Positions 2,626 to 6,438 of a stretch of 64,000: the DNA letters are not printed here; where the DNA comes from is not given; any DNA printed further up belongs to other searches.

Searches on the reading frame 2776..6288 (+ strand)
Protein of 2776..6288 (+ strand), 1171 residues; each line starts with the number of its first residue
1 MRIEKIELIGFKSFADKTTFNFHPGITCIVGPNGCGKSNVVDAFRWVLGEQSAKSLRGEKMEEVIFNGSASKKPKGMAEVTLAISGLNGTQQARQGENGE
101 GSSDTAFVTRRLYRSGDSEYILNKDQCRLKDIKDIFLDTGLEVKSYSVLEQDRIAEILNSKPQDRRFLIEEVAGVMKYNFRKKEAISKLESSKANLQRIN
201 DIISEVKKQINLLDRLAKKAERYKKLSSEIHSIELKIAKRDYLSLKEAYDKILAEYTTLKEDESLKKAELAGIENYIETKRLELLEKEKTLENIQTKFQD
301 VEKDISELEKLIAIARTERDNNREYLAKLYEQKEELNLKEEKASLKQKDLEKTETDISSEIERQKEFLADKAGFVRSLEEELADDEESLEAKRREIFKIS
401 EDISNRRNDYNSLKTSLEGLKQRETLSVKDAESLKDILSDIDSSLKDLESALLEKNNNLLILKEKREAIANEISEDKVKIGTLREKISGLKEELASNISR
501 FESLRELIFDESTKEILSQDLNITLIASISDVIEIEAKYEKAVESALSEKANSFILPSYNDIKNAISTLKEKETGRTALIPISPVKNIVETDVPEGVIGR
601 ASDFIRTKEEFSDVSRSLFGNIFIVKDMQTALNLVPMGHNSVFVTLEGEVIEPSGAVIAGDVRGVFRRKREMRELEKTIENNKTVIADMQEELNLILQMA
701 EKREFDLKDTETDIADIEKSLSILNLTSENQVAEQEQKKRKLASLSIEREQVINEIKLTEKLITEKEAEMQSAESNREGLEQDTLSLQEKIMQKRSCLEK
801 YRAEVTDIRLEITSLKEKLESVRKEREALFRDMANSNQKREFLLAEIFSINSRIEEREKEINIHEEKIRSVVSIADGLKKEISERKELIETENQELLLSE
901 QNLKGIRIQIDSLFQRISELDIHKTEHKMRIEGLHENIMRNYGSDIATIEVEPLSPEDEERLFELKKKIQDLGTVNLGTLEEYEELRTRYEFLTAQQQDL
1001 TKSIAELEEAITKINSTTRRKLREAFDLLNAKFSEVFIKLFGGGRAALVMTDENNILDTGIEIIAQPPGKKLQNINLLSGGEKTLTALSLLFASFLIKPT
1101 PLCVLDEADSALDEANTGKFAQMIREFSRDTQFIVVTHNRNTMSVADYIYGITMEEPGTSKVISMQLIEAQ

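Call 62: find_homologous_proteins(query=window:2776-6288:+, max_evalue=1e-50)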
Query window:2776-6288:+ (1171 aa): 7994 proteins with E <= 1e-50 among 8000 candidates; the best 120 are listed.
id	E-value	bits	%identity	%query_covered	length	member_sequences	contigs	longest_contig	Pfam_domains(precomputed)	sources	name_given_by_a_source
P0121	0.0e+0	2432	100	100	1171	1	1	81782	PF13175.13,PF06470.19,PF13476.13,PF13555.13,PF02463.26,PF13304.13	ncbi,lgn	ncbi:MAG: chromosome segregation protein SMC [Nitrospirota bacterium]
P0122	0.0e+0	1690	70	100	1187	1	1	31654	PF13175.13,PF06470.19,PF13476.13,PF13555.13,PF02463.26,PF13304.13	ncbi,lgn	-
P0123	0.0e+0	1679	69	100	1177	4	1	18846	PF13175.13,PF06470.19,PF13476.13,PF13555.13,PF02463.26,PF13304.13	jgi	jgi:chromosome segregation protein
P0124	0.0e+0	1672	69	100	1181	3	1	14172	PF13175.13,PF06470.19,PF13476.13,PF13555.13,PF02463.26,PF13304.13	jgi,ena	jgi:chromosome segregation protein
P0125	0.0e+0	1667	69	100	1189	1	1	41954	PF13175.13,PF06470.19,PF13476.13,PF13555.13,PF02463.26,PF13304.13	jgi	-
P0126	0.0e+0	1667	69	100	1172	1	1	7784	PF13175.13,PF06470.19,PF13476.13,PF13555.13,PF02463.26,PF13304.13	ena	-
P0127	0.0e+0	1667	69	100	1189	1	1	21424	PF13175.13,PF06470.19,PF13555.13,PF02463.26,PF13304.13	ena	-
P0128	0.0e+0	1665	69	100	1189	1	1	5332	PF13175.13,PF06470.19,PF13476.13,PF13555.13,PF02463.26,PF13304.13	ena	-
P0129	0.0e+0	1663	69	100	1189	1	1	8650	PF13175.13,PF06470.19,PF13476.13,PF13555.13,PF02463.26,PF13304.13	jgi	jgi:chromosome segregation protein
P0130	0.0e+0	1663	69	100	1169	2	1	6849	PF13175.13,PF06470.19,PF13555.13,PF02463.26,PF13304.13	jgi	jgi:chromosome segregation protein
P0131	0.0e+0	1662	69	100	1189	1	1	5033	PF13175.13,PF06470.19,PF13476.13,PF13555.13,PF02463.26,PF13304.13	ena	-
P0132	0.0e+0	1662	68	100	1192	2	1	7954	PF13175.13,PF06470.19,PF13476.13,PF13555.13,PF02463.26,PF13304.13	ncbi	-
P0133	0.0e+0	1661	69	100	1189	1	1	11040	PF13175.13,PF06470.19,PF13476.13,PF13555.13,PF02463.26,PF13304.13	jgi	jgi:chromosome segregation protein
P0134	0.0e+0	1660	69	100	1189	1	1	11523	PF13175.13,PF06470.19,PF13476.13,PF13555.13,PF02463.26,PF13304.13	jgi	jgi:chromosome segregation protein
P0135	0.0e+0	1660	69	100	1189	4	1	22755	PF13175.13,PF06470.19,PF13476.13,PF13555.13,PF02463.26,PF13304.13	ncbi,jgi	jgi:chromosome segregation protein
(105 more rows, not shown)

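Call 63: find_encoding_contigs(protein=P0121, flank=10000, max_places=4)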
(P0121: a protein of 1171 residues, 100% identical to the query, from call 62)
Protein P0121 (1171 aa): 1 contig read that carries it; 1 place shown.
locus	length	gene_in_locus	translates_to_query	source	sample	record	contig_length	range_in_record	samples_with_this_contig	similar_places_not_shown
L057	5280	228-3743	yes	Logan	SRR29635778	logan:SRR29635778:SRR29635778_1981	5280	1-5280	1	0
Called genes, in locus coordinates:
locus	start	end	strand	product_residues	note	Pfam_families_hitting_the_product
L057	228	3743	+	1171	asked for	PF02463:SMC_N, PF13175:AAA_15, PF13304:AAA_21 (weak), PF13476:AAA_23, PF13555:AAA_29 (weak), PF06470:SMC_hinge, PF13304:AAA_21 (weak)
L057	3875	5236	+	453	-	PF01565:FAD_binding_4, PF02913:FAD-oxidase_C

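Call 72: find_encoding_contigs(protein=P0122, flank=10000, max_places=3)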
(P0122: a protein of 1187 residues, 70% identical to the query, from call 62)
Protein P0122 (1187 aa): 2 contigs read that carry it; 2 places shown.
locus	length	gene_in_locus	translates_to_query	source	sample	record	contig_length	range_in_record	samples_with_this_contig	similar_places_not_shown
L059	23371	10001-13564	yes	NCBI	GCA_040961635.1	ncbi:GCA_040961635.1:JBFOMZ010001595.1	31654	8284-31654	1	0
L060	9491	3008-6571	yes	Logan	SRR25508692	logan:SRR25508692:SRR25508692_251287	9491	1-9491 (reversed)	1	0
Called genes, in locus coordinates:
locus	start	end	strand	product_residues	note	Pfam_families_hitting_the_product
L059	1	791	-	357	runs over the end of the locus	PF00365:PFK, PF01513:NAD_kinase (weak)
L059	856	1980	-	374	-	PF13433:Peripla_BP_5, PF13458:Peripla_BP_6, PF13407:Peripla_BP_4 (faint), PF01094:ANF_receptor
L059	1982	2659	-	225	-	PF02581:TMP-TENI, PF01729:QRPTase_C (weak), PF00977:His_biosynth (weak)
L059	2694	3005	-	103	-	-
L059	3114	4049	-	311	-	PF01370:Epimerase, PF02719:Polysacc_synt_2 (faint), PF04321:RmlD_sub_bind (weak), PF16363:GDP_Man_Dehyd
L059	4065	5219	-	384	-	PF01370:Epimerase, PF04321:RmlD_sub_bind (weak), PF16363:GDP_Man_Dehyd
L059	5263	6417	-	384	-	PF02771:Acyl-CoA_dh_N, PF02770:Acyl-CoA_dh_M, PF00441:Acyl-CoA_dh_1, PF22924:ACOX_C_alpha1 (weak), PF08028:Acyl-CoA_dh_2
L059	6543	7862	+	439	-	PF00350:Dynamin_N (faint), PF01926:MMR_HSR1, PF02421:FeoB_N, PF02492:cobW (faint), PF00009:GTP_EFTU, PF01926:MMR_HSR1, PF02421:FeoB_N, PF14714:KH_dom-like, +4 more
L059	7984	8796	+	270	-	PF03631:Virul_fac_BrkB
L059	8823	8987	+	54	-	-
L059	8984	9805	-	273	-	PF20260:PUA_4, PF04452:Methyltrans_RNA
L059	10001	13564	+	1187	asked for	PF02463:SMC_N, PF13175:AAA_15, PF13304:AAA_21 (weak), PF13476:AAA_23, PF13555:AAA_29 (weak), PF06470:SMC_hinge, PF13304:AAA_21 (weak)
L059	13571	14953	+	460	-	PF01565:FAD_binding_4, PF02913:FAD-oxidase_C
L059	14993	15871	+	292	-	PF00809:Pterin_bind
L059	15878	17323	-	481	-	PF01139:RtcB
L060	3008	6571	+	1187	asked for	PF02463:SMC_N, PF13175:AAA_15, PF13304:AAA_21 (weak), PF13476:AAA_23, PF13555:AAA_29 (weak), PF06470:SMC_hinge, PF13304:AAA_21 (weak)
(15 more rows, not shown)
